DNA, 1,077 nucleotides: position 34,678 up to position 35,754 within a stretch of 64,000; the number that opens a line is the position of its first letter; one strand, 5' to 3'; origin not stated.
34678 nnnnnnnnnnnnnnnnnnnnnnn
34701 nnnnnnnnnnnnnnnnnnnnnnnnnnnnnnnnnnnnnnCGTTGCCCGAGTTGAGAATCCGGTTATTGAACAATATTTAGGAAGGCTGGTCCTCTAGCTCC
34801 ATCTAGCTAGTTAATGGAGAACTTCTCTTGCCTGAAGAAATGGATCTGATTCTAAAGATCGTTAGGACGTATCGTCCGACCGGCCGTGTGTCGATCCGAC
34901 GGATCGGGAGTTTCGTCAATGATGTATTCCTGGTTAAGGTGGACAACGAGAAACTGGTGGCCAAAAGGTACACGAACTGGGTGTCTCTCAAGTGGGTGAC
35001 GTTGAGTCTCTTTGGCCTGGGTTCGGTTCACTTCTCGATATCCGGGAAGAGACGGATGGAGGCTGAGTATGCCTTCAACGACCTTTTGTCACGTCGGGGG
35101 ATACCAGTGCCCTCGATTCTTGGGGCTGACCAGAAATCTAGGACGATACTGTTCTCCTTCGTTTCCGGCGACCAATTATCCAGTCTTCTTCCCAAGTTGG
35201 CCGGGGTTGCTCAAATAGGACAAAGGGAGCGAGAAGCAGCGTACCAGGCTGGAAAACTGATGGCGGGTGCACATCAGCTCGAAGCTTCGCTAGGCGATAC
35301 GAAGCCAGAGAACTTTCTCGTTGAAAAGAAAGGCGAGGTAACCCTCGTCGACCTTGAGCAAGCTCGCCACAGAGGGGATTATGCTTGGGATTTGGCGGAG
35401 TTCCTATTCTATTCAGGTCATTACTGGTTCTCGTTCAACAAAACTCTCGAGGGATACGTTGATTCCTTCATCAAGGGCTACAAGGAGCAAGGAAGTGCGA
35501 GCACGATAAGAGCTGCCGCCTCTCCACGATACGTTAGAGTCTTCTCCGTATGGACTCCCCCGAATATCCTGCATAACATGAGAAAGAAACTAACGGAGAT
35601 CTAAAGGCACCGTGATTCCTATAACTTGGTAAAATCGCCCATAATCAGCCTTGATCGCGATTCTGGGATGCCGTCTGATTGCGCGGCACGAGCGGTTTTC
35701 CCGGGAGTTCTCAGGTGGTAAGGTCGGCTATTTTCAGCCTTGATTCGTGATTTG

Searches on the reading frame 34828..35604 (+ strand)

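Call 3: search_protein_families(library=pfam, proteins=[window:34828-35604:+], max_evalue=0.01)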
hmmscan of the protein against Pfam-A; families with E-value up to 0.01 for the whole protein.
window:34828-35604:+ (258 aa): 2 families
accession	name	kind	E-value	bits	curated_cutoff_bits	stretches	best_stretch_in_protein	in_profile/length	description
PF01636.29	APH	-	1.2e-10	42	23.2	1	23-151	2-110/239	Phosphotransferase enzyme family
PF06293.20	Kdo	-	0.00014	21.8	21.3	1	73-183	54-173/207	Lipopolysaccharide kinase (Kdo/WaaP) family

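Call 4: search_protein_families(library=ncbifam, proteins=[window:34828-35604:+], max_evalue=0.01)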
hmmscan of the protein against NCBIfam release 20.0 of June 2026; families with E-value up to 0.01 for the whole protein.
window:34828-35604:+ (258 aa): 9 families
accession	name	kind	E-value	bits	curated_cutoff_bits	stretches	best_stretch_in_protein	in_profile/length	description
TIGR03724.2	arch_bud32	equivalog_domain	2.9e-11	43.2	125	1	74-224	37-175/193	KEOPS complex kinase/ATPase Bud32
NF007174.0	PRK09605.1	equivalog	3.8e-08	32.3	447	1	74-222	380-515/535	bifunctional N(6)-L-threonylcarbamoyladenine synthase/serine/threonine protein kinase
NF011463.0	PRK14879.1-4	equivalog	2e-06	27.4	188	1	87-234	75-216/237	Kae1-associated kinase Bud32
NF002475.0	PRK01723.1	equivalog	2.4e-05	23.5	142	1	72-187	83-199/241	3-deoxy-D-manno-octulosonic acid kinase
NF038150.1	lanthi_synth_IV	equivalog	2.7e-05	22.7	650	1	110-184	273-350/851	class IV lanthionine synthetase LanL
NF038156.1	lant_syn_V_LxmK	equivalog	0.00011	21.4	315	1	73-154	53-129/347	class V lanthionine synthetase subunit LxmK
NF011460.0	PRK14879.1-1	equivalog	0.00026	20.2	199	1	78-220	61-198/232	Kae1-associated kinase Bud32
NF038151.1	lanthi_synth_III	equivalog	0.00092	17.7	575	1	141-183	345-387/833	class III lanthionine synthetase LanKC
NF011461.0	PRK14879.1-2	equivalog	0.0015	18.3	372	1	82-224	55-191/225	Kae1-associated kinase Bud32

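Call 50: search_protein_families(library=padloc, proteins=[window:34828-35604:+], max_evalue=0.01)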
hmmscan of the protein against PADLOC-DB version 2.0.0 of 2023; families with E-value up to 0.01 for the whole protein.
window:34828-35604:+ (258 aa): 4 families
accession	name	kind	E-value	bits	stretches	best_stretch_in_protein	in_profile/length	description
PDLC04047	PD-T4-6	-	0.00039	17.6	1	75-176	56-155/327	-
PDLC04054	PD-T4-6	-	0.00058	17.4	1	107-185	88-164/347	-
PDLC04059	PD-T4-6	-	0.0028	14.8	1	107-182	88-161/433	-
PDLC04042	PD-T4-6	-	0.0096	13.6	0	75-184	54-161/292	-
